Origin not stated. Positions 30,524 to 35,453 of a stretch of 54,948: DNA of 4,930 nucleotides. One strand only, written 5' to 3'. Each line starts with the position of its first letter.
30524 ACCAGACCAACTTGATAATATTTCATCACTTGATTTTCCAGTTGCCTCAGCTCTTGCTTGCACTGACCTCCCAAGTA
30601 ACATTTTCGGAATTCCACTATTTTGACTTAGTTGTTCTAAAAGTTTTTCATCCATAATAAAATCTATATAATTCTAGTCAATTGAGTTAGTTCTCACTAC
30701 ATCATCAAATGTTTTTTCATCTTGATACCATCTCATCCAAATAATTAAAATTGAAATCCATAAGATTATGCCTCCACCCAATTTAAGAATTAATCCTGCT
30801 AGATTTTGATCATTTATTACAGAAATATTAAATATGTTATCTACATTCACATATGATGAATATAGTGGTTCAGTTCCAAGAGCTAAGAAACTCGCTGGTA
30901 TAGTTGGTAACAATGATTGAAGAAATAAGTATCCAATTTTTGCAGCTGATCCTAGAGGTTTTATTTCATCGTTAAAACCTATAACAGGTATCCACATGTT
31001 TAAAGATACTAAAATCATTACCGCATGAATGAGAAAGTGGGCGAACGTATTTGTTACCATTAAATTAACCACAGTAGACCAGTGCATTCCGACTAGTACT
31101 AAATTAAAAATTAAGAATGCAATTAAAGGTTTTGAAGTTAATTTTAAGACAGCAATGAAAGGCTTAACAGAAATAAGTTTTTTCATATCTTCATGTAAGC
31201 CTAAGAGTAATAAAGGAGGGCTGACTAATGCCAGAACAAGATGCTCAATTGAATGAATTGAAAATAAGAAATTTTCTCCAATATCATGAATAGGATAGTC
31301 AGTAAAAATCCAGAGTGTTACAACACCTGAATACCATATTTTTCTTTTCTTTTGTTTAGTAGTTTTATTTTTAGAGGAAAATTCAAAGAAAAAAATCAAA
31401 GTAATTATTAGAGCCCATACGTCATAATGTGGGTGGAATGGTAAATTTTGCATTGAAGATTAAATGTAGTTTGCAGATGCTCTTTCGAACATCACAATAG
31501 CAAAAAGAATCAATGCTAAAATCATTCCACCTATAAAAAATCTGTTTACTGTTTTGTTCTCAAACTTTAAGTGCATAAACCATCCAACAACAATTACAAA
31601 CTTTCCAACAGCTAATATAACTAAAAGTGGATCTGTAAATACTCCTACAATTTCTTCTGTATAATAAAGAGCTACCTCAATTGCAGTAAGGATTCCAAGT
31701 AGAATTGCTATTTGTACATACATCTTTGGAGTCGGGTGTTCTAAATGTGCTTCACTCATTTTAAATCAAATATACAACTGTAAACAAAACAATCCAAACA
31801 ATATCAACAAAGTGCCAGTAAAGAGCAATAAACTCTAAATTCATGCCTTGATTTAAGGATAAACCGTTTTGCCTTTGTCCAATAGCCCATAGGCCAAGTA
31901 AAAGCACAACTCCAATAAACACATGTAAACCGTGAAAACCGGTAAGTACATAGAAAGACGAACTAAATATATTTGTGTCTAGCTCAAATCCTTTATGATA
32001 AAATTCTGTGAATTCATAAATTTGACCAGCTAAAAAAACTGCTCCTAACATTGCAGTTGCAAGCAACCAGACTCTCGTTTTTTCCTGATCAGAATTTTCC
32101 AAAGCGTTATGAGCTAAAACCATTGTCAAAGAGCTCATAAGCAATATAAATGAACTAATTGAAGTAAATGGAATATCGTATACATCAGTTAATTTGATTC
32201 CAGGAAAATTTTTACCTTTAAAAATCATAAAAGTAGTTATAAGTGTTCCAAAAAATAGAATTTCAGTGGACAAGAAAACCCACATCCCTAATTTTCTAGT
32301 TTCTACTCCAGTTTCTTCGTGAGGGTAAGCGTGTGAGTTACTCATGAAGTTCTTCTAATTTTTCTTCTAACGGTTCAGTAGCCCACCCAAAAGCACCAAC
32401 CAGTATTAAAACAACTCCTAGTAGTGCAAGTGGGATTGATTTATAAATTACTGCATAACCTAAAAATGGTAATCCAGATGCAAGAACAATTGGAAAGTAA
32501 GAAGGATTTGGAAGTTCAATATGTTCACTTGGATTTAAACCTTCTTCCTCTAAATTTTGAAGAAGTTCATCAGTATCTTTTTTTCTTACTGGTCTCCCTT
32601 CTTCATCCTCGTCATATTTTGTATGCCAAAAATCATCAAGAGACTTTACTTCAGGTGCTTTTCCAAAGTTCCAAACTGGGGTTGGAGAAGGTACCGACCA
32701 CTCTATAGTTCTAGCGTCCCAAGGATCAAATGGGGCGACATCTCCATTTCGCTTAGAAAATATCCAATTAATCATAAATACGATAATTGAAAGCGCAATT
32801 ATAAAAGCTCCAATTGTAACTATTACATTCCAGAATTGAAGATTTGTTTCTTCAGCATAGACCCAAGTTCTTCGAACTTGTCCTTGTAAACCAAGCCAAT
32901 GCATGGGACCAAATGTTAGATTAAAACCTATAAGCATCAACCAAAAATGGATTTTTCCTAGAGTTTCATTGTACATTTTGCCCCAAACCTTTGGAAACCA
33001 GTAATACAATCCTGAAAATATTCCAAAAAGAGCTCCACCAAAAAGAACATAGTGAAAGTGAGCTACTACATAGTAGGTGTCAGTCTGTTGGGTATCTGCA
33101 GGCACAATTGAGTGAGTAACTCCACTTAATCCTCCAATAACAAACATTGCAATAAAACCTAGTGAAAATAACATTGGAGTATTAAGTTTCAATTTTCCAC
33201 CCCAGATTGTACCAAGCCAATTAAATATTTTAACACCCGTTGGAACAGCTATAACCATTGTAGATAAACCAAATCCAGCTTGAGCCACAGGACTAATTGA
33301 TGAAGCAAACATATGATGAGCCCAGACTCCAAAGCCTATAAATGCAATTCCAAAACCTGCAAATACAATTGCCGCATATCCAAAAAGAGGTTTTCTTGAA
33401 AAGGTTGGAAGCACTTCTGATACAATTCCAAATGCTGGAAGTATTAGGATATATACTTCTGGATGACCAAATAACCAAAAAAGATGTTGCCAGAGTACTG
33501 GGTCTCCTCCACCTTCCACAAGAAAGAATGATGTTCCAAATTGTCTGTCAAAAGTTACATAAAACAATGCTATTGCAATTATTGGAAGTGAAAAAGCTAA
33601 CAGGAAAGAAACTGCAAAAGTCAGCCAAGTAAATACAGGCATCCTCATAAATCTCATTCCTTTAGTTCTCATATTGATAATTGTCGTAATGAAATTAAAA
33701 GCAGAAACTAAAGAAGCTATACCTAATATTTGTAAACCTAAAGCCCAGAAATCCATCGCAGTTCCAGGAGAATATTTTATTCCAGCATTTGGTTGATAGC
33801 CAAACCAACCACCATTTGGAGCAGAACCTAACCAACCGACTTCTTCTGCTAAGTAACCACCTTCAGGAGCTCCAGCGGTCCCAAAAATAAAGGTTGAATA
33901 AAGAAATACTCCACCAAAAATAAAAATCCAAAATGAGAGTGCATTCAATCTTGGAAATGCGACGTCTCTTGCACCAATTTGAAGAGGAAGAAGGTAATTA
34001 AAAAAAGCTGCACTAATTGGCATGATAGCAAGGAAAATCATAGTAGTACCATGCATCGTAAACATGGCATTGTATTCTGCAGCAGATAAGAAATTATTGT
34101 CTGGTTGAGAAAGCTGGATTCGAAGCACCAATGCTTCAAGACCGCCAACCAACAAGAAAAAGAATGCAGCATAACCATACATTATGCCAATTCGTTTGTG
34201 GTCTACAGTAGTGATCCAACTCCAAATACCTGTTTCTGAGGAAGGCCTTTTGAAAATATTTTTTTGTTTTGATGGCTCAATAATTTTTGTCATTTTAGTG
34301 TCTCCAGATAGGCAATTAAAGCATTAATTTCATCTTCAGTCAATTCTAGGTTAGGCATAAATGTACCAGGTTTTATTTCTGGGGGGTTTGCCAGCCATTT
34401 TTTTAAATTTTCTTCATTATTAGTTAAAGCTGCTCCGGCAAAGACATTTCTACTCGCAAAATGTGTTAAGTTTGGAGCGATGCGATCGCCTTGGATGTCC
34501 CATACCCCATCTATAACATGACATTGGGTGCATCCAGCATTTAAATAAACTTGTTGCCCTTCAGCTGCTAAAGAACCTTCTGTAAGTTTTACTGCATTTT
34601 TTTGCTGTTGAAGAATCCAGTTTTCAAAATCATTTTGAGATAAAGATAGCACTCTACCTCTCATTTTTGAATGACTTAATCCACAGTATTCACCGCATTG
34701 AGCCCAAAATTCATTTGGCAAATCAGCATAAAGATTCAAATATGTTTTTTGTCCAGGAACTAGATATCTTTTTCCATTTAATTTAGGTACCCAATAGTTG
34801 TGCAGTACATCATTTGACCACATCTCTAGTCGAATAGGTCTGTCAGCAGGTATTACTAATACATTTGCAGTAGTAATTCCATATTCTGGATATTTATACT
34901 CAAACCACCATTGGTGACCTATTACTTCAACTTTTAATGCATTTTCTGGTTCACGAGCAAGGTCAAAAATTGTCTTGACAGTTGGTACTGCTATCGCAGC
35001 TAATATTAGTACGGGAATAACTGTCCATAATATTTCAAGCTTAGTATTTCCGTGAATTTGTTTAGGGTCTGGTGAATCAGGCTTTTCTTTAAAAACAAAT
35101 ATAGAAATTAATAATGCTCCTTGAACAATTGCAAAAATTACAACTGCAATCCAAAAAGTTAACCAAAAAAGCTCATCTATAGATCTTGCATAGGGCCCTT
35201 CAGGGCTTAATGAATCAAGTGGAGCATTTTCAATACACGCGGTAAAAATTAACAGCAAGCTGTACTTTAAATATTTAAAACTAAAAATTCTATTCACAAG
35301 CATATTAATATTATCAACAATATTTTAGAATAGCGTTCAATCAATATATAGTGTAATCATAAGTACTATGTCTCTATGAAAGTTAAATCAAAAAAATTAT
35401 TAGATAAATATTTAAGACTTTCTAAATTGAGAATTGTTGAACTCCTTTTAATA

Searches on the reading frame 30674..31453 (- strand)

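Call 16: search_protein_families(library=pfam, proteins=[window:30674-31453:-])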
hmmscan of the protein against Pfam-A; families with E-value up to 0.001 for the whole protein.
window:30674-31453:- (259 aa): 1 family
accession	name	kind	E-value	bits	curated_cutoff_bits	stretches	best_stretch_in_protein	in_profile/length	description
PF09678.15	Caa3_CtaG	-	2.9e-37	128.8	27.7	1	33-244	18-236/237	Cytochrome c oxidase caa3 assembly factor (Caa3_CtaG)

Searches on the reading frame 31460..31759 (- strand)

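Call 16: search_protein_families(library=pfam, proteins=[window:31460-31759:-])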
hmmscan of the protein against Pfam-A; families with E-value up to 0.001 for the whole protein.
window:31460-31759:- (99 aa): 1 family
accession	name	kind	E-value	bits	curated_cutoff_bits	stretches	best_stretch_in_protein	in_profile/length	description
PF03626.19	COX4_pro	-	4.5e-12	46.6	28.9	1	17-86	3-71/72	Prokaryotic Cytochrome C oxidase subunit IV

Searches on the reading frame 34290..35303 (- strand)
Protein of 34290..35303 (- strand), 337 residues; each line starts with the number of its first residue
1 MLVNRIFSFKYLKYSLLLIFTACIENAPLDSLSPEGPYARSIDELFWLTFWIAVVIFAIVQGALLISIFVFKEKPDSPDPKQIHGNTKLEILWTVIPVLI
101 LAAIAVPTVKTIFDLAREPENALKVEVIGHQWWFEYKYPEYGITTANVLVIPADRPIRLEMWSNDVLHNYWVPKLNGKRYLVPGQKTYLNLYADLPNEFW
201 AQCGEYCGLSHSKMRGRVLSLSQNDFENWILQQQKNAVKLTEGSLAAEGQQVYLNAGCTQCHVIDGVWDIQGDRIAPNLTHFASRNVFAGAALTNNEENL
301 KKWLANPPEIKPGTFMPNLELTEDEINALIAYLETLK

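Call 16: search_protein_families(library=pfam, proteins=[window:34290-35303:-])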
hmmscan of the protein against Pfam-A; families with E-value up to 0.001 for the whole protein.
window:34290-35303:- (337 aa): 3 families
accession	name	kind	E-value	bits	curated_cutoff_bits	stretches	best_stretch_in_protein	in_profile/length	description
PF00116.26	COX2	-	1.3e-16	61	22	1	145-214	44-113/120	Cytochrome C oxidase subunit II, periplasmic domain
PF02790.20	COX2_TM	-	6.5e-13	49.1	22.8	1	37-109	14-86/88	Cytochrome C oxidase subunit II, transmembrane domain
PF00034.26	Cytochrom_C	-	1.6e-12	49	21.3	1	246-337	1-90/90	Cytochrome c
